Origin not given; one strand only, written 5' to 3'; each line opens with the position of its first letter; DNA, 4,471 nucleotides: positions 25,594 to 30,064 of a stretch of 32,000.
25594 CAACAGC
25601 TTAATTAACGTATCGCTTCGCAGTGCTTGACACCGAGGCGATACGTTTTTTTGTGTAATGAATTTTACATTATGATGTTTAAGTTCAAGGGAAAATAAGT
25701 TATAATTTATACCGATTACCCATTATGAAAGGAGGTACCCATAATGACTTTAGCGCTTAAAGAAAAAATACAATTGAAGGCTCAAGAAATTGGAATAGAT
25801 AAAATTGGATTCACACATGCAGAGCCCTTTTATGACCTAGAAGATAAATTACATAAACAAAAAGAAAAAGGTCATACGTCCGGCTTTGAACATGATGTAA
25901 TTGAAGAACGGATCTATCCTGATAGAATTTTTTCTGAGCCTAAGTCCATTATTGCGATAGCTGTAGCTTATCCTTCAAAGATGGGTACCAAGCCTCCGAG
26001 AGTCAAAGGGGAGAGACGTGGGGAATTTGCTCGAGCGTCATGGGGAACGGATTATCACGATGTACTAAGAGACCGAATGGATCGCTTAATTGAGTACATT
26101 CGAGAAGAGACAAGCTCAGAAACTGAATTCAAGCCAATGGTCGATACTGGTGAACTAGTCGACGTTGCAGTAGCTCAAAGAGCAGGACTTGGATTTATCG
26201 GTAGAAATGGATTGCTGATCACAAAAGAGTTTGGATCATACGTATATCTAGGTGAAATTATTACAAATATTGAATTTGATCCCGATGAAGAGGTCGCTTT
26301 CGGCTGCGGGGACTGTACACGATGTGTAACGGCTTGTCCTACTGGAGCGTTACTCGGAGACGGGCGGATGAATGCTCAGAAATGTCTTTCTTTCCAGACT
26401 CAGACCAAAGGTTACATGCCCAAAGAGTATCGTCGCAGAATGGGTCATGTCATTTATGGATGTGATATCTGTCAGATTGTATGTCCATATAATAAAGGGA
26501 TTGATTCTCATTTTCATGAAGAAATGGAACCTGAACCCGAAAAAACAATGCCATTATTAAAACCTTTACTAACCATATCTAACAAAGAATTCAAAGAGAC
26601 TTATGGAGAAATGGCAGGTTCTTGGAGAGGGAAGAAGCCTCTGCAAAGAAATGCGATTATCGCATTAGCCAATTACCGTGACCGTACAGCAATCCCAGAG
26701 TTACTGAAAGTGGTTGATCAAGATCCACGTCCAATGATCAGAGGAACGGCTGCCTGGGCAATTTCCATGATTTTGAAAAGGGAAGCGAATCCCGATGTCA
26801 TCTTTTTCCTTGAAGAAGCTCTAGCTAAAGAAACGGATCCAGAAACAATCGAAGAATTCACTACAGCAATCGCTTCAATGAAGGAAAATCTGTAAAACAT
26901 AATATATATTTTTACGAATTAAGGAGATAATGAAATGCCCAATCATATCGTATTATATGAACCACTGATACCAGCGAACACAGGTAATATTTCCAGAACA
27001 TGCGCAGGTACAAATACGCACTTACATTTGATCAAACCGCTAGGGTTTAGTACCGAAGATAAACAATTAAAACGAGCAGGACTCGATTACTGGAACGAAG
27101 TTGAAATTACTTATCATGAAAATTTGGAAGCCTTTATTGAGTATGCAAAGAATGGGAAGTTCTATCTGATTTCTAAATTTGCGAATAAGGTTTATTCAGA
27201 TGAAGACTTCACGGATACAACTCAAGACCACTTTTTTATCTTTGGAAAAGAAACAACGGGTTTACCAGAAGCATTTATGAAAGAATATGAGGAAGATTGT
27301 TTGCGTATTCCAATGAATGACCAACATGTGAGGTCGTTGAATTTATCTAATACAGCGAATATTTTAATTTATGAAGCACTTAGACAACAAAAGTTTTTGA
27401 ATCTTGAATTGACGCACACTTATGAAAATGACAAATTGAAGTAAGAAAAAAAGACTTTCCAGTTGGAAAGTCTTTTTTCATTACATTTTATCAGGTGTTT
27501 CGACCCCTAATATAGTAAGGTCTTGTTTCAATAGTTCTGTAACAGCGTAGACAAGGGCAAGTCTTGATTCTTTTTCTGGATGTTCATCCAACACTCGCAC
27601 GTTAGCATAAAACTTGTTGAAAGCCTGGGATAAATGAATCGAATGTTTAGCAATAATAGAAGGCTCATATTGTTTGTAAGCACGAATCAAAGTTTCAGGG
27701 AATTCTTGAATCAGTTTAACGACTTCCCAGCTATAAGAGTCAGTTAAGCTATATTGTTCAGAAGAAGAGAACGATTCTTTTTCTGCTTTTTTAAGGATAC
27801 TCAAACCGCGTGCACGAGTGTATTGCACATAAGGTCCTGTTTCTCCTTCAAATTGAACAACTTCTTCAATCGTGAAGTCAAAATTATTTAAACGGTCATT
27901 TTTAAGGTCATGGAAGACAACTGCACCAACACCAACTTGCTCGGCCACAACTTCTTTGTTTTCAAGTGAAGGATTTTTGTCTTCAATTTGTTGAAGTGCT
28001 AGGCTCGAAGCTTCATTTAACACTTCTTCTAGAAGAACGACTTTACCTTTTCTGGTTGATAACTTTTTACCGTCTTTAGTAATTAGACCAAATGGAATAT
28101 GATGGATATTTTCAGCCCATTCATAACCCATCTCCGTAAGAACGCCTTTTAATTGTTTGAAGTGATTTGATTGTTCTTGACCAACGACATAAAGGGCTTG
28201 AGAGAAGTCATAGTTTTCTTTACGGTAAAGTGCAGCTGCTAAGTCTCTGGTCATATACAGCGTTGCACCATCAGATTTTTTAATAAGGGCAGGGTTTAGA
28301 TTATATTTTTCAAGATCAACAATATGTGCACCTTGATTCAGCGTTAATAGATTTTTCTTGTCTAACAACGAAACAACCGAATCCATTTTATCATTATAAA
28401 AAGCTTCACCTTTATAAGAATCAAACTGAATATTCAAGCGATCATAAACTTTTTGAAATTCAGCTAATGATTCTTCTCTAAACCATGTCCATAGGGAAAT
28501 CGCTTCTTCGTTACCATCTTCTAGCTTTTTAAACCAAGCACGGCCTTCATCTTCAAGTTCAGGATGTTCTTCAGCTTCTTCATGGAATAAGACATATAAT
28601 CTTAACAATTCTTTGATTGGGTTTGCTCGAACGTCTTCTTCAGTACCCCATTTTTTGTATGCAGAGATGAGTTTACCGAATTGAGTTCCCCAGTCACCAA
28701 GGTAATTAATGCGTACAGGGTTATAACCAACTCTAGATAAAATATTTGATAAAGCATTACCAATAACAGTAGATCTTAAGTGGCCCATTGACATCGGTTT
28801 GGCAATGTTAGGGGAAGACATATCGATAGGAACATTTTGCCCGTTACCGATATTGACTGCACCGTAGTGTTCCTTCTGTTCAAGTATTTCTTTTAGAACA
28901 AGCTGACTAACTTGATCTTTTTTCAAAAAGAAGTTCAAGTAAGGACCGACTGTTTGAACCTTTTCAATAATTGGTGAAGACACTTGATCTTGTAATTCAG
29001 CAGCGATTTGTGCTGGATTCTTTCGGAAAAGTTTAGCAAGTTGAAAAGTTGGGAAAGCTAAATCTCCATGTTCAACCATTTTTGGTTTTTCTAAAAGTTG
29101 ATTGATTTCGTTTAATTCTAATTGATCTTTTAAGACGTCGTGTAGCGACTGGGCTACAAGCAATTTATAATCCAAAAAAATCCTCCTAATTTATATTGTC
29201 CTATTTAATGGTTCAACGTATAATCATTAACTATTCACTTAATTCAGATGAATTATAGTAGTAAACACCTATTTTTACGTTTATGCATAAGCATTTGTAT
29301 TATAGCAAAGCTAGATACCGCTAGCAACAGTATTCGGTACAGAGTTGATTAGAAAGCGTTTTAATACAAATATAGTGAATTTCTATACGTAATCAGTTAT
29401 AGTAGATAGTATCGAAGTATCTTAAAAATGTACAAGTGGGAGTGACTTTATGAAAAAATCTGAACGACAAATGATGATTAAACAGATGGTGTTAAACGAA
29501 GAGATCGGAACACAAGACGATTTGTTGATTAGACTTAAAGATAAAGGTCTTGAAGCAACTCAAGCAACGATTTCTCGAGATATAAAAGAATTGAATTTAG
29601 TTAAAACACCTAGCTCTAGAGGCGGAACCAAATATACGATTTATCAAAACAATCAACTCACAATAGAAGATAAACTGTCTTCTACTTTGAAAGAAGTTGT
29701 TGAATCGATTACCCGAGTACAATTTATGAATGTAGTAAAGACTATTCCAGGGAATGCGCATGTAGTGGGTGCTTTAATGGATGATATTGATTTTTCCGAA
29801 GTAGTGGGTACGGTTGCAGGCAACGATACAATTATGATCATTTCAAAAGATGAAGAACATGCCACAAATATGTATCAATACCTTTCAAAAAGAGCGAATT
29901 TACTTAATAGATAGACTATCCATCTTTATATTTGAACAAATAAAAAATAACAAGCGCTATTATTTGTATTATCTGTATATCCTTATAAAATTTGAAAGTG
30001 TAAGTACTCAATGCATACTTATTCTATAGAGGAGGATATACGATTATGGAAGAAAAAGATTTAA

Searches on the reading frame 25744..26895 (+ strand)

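Call 55: search_protein_families(library=pfam, proteins=[window:25744-26895:+], max_evalue=0.00001)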
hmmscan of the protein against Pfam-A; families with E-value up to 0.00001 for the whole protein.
window:25744-26895:+ (383 aa): 3 families
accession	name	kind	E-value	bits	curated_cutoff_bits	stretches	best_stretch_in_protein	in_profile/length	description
PF13484.11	Fer4_16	-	1.9e-19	70.6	30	1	188-250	2-66/66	4Fe-4S double cluster binding domain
PF08331.15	QueG_DUF1730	-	6.9e-19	68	25.1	1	56-135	1-77/77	Epoxyqueuosine reductase QueG, DUF1730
PF13646.12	HEAT_2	-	3.5e-11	43.7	27.7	1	299-375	15-86/88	HEAT repeats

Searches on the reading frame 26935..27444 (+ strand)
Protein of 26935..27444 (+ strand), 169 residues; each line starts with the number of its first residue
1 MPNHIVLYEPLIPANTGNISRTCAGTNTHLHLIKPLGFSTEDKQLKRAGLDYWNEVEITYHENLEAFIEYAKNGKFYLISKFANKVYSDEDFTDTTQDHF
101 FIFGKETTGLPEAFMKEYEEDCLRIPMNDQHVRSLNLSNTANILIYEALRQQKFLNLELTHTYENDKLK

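Call 55: search_protein_families(library=pfam, proteins=[window:26935-27444:+], max_evalue=0.00001)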
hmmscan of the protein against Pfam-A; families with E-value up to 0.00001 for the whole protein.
window:26935-27444:+ (169 aa): 1 family
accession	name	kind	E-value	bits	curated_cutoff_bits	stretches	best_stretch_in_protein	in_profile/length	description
PF00588.24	SpoU_methylase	-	2e-29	102.9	29.7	1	4-146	3-142/142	SpoU rRNA Methylase family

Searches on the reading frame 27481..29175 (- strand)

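Call 55: search_protein_families(library=pfam, proteins=[window:27481-29175:-], max_evalue=0.00001)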
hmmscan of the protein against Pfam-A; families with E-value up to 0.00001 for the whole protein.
window:27481-29175:- (564 aa): 3 families
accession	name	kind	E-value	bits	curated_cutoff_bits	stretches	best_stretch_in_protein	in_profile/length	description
PF00750.26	tRNA-synt_1d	-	2e-93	313.6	23.3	1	94-434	2-347/349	tRNA synthetases class I (R), catalytic domain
PF05746.21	DALR_1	-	1.7e-28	99.5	22.3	1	450-564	1-117/117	DALR anticodon binding domain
PF03485.21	Arg_tRNA_synt_N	-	5.1e-17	62.7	21.5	1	6-84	6-85/85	Arginyl tRNA synthetase N terminal domain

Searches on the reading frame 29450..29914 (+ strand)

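Call 55: search_protein_families(library=pfam, proteins=[window:29450-29914:+], max_evalue=0.00001)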
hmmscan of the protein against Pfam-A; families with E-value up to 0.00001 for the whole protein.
window:29450-29914:+ (154 aa): 2 families
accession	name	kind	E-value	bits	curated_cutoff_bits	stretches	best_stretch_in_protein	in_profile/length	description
PF02863.23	Arg_repressor_C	-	2.4e-24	85.4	25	1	80-146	1-67/68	Arginine repressor, C-terminal domain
PF01316.27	Arg_repressor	-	9.8e-21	73.7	27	1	1-68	1-68/70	Arginine repressor, DNA binding domain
